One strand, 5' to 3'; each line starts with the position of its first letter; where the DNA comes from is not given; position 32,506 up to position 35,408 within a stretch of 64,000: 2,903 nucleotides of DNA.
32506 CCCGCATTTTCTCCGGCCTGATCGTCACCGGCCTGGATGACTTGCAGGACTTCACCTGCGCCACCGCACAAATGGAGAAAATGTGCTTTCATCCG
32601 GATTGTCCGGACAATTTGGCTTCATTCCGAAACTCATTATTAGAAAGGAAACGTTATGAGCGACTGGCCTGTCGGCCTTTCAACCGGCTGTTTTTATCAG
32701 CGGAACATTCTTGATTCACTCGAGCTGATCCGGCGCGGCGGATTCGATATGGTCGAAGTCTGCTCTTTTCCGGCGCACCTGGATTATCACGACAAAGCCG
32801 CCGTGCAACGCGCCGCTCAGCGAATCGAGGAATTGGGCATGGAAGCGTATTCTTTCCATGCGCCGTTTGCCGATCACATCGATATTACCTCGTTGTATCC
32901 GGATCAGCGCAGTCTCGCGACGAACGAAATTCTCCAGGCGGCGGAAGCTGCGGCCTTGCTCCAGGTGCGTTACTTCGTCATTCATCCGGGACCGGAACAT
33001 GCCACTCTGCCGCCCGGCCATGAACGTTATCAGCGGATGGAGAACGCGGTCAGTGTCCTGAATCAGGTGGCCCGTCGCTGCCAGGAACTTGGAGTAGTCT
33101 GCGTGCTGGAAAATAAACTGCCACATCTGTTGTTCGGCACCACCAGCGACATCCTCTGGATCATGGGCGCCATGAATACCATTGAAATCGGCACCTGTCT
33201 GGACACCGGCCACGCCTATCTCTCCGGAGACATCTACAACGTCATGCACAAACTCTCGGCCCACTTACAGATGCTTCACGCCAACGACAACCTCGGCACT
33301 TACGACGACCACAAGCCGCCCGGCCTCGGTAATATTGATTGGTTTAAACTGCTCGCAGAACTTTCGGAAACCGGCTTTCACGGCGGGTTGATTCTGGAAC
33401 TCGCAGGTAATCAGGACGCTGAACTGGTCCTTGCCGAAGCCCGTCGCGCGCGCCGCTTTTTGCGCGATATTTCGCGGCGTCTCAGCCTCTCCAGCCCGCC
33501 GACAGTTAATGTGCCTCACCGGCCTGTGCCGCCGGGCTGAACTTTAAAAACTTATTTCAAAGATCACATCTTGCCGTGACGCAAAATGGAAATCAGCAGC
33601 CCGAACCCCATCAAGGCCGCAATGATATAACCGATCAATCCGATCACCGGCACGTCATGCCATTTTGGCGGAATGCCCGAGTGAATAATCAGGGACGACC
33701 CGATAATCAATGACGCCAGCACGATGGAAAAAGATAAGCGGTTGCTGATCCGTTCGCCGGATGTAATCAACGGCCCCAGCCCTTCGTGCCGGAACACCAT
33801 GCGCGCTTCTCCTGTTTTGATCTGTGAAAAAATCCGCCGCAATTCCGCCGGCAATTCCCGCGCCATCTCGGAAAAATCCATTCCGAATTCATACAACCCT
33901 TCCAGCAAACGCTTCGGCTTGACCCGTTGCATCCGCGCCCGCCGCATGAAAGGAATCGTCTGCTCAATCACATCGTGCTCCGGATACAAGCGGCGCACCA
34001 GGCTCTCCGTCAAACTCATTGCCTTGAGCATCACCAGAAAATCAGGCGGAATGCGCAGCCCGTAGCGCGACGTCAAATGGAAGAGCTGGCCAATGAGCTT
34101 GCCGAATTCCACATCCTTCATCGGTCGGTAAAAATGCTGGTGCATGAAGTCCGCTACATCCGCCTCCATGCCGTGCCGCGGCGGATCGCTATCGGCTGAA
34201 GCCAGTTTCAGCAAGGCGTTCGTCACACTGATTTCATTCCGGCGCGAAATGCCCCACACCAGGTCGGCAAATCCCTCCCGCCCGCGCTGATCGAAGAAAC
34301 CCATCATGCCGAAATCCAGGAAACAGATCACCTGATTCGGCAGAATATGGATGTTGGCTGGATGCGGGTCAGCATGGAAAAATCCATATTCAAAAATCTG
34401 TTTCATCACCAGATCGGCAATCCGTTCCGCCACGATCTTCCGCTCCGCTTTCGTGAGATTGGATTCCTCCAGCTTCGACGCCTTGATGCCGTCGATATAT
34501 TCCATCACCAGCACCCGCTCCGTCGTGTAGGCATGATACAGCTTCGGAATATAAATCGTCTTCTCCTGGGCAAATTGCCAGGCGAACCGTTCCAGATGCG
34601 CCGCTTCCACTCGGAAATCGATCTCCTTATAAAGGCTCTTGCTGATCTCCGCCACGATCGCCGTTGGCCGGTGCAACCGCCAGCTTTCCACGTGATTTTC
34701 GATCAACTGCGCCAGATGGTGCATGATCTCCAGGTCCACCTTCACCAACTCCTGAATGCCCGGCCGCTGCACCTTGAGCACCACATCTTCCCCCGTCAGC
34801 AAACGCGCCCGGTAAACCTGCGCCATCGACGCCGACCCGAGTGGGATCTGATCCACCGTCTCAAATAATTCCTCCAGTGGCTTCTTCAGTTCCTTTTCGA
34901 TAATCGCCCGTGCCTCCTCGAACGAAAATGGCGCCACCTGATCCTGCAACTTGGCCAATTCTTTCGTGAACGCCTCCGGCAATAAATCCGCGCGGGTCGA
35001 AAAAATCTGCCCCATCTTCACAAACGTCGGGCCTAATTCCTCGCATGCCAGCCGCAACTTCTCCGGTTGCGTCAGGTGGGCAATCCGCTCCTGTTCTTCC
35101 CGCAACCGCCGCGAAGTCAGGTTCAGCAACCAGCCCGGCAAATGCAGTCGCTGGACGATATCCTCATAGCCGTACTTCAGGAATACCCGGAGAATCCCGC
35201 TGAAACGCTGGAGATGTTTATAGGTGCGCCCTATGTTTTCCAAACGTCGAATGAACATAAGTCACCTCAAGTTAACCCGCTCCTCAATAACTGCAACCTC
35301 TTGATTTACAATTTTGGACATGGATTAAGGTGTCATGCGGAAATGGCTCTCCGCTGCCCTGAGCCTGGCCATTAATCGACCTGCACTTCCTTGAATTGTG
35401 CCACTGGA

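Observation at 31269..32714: Orphan 481-aa protein carrying all three AEP (primase-polymerase) catalytic motifs in a non-mobile context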

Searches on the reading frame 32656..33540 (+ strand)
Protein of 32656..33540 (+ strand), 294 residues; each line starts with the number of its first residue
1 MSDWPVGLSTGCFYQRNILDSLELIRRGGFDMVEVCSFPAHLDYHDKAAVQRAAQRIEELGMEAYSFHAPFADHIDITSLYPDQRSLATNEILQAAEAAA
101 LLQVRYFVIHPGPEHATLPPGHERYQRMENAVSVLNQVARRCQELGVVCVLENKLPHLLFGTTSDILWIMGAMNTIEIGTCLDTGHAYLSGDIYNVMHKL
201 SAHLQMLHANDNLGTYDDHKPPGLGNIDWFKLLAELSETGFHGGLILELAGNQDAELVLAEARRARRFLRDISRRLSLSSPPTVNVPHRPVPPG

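Call 11: search_protein_families(library=pfam, proteins=[window:32656-33540:+], max_evalue=0.001)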
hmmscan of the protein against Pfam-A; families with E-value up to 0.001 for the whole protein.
window:32656-33540:+ (294 aa): 1 family
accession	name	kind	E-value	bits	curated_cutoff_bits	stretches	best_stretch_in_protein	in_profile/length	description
PF01261.30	AP_endonuc_2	-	5.7e-33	115.1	31.1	1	23-264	2-244/249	Xylose isomerase-like TIM barrel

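Call 22: search_protein_families(library=ncbifam, proteins=[window:32656-33540:+], max_evalue=0.01)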
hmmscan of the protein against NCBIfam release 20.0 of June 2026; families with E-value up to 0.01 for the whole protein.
window:32656-33540:+ (294 aa): 12 families
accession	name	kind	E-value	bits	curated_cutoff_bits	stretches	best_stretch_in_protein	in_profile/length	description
NF041277.1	coba_remo_CbiR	equivalog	3e-12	46.6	105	1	18-254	14-239/249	cobamide remodeling phosphodiesterase CbiR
NF007360.0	PRK09856.1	equivalog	1.3e-08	34.7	305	1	18-267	15-265/276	fructoselysine 3-epimerase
TIGR03234.1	OH-pyruv-isom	equivalog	7.4e-08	32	353.45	1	13-255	11-246/254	hydroxypyruvate isomerase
TIGR04379.1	myo_inos_iolE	equivalog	1.1e-06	28.5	290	1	127-211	127-211/290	myo-inosose-2 dehydratase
TIGR00587.1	nfo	subfamily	1.5e-06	27.7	129.65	1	68-192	69-187/279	deoxyribonuclease IV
NF051856.1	PsicseEpim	equivalog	3.1e-06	27.2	300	1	25-248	25-244/287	D-psicose 3-epimerase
NF041099.2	keto_glucon_epim_IolO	equivalog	5.3e-06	25.9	300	1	16-254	21-251/269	5-keto-L-gluconate epimerase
NF002198.0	PRK01060.1-3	equivalog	2.2e-05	24.2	244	1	45-217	36-202/253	deoxyribonuclease IV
NF002196.0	PRK01060.1-1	equivalog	0.0002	20.7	333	1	47-209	48-203/297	deoxyribonuclease IV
NF043033.1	OxoTetrIsom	equivalog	0.00025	20.9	325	1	13-246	12-234/251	2-oxo-tetronate isomerase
NF002197.0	PRK01060.1-2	equivalog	0.00026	20.2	376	1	89-200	94-202/289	deoxyribonuclease IV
NF009688.0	PRK13209.1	subfamily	0.008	15.2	317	0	201-271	206-275/286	L-ribulose-5-phosphate 3-epimerase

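Call 29: search_protein_families(library=padloc, proteins=[window:32656-33537:+], max_evalue=0.1)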
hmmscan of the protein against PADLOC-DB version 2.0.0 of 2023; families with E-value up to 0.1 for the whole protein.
window:32656-33537:+ (294 aa): 0 families

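Call 30: search_solved_structures(query=window:32656-33537:+, max_evalue=0.01, show_alignments=2)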
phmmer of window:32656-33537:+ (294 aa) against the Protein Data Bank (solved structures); distinct sequences matched with E-value up to 0.01: 14.
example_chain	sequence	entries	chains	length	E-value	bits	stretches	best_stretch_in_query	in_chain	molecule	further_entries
3wqo_A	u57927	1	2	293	7.2e-17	65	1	3-255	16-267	Uncharacterized protein MJ1311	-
3ayt_A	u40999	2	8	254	1.4e-08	37.8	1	64-227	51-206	Putative uncharacterized protein TTHB071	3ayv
7dz5_A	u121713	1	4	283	8.5e-05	25.3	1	113-257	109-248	D-tagatose 3-epimerase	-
7dz2_A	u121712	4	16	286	8.7e-05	25.3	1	113-257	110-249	D-tagatose 3-epimerase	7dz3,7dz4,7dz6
8yeb_A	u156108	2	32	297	0.00033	23.4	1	10-249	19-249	Ketose 3-epimerase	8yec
5zfs_A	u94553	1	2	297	0.00033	23.4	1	10-249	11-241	D-allulose-3-epimerase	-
7erm_A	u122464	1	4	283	0.00072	22.3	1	108-253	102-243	D-tagatose 3-epimerase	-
7ern_A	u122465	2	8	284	0.00072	22.3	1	108-253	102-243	D-tagatose 3-epimerase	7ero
3vnk_A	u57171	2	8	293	0.00091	22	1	23-248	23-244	Xylose isomerase domain protein TIM barrel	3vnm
3vni_A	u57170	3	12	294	0.00092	21.9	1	23-248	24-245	Xylose isomerase domain protein TIM barrel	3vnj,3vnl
7e9w_A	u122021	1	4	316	0.0011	21.6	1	23-248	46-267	D-psicose 3-epimerase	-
4pgl_A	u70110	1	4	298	0.0047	19.6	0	76-248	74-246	D-tagatose 3-epimerase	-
4q7i_A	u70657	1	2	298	0.0056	19.4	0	110-248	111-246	D-tagatose 3-epimerase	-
7x7w_A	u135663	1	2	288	0.0073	19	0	16-248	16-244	D-PSICOSE 3-EPIMERASE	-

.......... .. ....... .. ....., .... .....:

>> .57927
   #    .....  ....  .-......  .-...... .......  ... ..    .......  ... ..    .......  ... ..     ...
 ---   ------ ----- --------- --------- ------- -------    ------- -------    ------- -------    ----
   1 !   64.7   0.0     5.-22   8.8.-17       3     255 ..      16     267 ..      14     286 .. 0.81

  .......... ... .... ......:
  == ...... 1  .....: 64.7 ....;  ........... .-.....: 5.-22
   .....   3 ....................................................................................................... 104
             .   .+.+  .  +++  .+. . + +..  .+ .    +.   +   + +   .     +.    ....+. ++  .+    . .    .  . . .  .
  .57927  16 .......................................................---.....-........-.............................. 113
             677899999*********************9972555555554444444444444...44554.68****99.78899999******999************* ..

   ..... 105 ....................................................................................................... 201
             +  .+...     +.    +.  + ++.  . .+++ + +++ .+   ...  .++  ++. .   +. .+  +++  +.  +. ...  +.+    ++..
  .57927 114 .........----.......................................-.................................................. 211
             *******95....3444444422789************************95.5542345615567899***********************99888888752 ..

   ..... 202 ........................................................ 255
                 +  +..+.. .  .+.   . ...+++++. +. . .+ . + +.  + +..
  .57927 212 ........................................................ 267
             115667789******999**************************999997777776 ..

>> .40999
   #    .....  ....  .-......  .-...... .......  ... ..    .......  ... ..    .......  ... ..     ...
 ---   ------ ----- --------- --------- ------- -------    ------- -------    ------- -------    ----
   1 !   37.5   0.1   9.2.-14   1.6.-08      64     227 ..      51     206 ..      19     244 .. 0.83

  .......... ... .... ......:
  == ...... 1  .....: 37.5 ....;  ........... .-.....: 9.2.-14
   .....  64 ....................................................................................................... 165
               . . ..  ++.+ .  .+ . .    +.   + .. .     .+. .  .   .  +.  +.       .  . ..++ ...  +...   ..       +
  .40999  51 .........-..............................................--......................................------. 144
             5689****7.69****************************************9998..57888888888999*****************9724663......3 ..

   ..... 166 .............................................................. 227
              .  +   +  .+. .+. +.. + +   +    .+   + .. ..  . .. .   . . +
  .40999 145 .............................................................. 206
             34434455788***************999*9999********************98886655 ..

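Call 92: search_solved_structures(query=A3, max_evalue=0.001, show_alignments=0)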
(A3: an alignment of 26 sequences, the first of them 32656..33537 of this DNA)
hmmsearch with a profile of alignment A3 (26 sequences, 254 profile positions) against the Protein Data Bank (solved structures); distinct sequences matched with E-value up to 0.001: 50.
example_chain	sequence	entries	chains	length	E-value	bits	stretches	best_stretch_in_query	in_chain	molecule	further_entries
3wqo_A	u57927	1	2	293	2.2e-31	112.3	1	3-248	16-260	Uncharacterized protein MJ1311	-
5zhz_A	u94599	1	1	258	1.3e-12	50.8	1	62-239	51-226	Probable endonuclease 4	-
3ayt_A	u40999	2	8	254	2e-11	47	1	65-233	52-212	Putative uncharacterized protein TTHB071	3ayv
5zfs_A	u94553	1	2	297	6.5e-11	45.3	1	10-248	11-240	D-allulose-3-epimerase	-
8yeb_A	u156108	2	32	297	6.5e-11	45.3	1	10-248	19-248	Ketose 3-epimerase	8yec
1i60_A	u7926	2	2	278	7.5e-11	45.1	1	22-249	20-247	IOLI PROTEIN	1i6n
3aal_A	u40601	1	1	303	4.6e-10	42.5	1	50-234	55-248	Probable endonuclease 4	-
8xix_A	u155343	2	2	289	4.6e-10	42.5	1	71-248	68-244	D-tagatose 3-epimerase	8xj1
8xiv_A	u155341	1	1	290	4.6e-10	42.5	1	71-248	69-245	D-tagatose 3-epimerase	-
4pfh_A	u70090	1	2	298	4.6e-10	42.5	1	24-248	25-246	D-tagatose 3-epimerase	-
4pgl_A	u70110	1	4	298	5.1e-10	42.3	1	23-248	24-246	D-tagatose 3-epimerase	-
2ou4_A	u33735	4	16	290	5.3e-10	42.3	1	24-248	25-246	D-tagatose 3-epimerase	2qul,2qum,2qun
4xsl_A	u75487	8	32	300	5.7e-10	42.2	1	24-248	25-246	D-tagatose 3-epimerase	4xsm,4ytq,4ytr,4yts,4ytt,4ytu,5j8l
4q7i_A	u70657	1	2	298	7.6e-10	41.8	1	24-248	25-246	D-tagatose 3-epimerase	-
3vnk_A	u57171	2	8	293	1.2e-09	41.1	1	22-248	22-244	Xylose isomerase domain protein TIM barrel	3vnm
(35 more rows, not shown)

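Call 93: search_solved_structures(query=window:32656-33537:+, max_evalue=0.001, show_alignments=5)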
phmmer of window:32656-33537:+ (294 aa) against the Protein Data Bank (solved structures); distinct sequences matched with E-value up to 0.001: 10.
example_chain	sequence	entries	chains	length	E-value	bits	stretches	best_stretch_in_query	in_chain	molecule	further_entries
3wqo_A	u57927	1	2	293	7.2e-17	65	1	3-255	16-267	Uncharacterized protein MJ1311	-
3ayt_A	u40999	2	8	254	1.4e-08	37.8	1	64-227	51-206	Putative uncharacterized protein TTHB071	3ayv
7dz5_A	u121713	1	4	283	8.5e-05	25.3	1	113-257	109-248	D-tagatose 3-epimerase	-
7dz2_A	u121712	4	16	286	8.7e-05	25.3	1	113-257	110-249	D-tagatose 3-epimerase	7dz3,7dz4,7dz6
8yeb_A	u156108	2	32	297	0.00033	23.4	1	10-249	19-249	Ketose 3-epimerase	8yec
5zfs_A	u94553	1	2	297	0.00033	23.4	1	10-249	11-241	D-allulose-3-epimerase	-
7erm_A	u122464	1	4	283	0.00072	22.3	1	108-253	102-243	D-tagatose 3-epimerase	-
7ern_A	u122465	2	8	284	0.00072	22.3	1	108-253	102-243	D-tagatose 3-epimerase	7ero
3vnk_A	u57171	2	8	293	0.00091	22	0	23-248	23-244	Xylose isomerase domain protein TIM barrel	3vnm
3vni_A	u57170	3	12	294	0.00092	21.9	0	23-248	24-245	Xylose isomerase domain protein TIM barrel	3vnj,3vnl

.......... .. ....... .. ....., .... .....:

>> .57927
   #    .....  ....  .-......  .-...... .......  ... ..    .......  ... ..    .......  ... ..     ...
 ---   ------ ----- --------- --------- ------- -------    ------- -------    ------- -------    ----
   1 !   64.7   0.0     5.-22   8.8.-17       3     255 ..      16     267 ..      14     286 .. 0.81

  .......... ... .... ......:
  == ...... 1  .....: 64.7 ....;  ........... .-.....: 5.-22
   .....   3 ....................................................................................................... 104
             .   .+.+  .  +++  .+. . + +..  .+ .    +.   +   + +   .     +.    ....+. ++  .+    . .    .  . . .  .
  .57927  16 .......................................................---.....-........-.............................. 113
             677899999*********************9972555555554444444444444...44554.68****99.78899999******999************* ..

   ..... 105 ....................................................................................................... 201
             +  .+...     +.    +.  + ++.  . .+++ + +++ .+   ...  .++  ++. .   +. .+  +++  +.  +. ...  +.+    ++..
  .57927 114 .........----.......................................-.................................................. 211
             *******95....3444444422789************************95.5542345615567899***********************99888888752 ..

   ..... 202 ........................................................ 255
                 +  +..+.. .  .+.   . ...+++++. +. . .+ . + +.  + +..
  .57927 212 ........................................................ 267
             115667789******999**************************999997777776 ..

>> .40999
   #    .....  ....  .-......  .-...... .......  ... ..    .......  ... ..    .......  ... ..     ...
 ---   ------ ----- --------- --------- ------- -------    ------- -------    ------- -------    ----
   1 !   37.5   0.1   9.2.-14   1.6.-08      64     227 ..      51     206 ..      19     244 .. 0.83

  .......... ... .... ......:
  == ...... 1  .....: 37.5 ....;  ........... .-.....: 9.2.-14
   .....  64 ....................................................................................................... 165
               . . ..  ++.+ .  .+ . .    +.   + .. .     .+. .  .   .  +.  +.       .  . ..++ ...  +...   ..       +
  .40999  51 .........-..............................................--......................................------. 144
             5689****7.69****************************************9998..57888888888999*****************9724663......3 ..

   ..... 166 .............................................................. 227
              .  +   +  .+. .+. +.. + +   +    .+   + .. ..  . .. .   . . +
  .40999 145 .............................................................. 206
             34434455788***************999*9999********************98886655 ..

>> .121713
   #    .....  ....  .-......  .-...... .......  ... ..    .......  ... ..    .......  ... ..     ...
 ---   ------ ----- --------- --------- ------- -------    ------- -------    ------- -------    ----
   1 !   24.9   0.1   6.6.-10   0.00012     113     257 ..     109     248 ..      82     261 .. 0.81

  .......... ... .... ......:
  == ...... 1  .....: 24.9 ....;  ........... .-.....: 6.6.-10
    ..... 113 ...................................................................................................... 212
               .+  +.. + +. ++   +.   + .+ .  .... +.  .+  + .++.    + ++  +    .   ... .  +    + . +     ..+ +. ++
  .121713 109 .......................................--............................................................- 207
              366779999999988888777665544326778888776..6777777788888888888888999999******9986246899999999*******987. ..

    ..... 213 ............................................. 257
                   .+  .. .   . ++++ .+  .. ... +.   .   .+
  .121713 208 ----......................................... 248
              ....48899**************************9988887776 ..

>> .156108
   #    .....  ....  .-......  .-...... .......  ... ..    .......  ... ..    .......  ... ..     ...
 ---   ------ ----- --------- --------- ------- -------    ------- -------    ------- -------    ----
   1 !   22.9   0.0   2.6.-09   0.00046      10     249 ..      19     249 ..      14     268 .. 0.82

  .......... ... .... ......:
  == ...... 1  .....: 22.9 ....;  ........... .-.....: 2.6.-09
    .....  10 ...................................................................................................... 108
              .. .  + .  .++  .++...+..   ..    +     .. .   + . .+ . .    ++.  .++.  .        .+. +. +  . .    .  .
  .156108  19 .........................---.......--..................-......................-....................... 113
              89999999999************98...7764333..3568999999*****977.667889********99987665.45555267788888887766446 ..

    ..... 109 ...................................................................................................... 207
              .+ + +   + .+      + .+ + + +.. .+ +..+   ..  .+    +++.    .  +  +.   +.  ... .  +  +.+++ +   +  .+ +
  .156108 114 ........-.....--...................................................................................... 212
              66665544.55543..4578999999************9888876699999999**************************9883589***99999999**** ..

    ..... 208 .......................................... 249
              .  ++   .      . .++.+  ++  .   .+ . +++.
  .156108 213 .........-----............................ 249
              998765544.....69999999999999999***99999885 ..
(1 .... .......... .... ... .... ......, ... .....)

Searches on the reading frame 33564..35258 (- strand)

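Call 11: search_protein_families(library=pfam, proteins=[window:33564-35258:-], max_evalue=0.001)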
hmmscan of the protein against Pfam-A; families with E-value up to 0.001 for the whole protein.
window:33564-35258:- (564 aa): 4 families
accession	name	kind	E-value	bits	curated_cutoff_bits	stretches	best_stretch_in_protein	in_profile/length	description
PF03109.22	ABC1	-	6.7e-76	255.1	22.9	1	103-347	1-242/244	ABC1 atypical kinase-like domain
PF01163.29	RIO1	-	1.9e-06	28.1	22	1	223-317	58-149/187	RIO domain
PF01636.29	APH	-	8.7e-06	26.1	23.2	1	264-320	140-198/239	Phosphotransferase enzyme family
PF00069.31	Pkinase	-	0.00013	21.9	31.7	1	237-324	60-150/263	Protein kinase domain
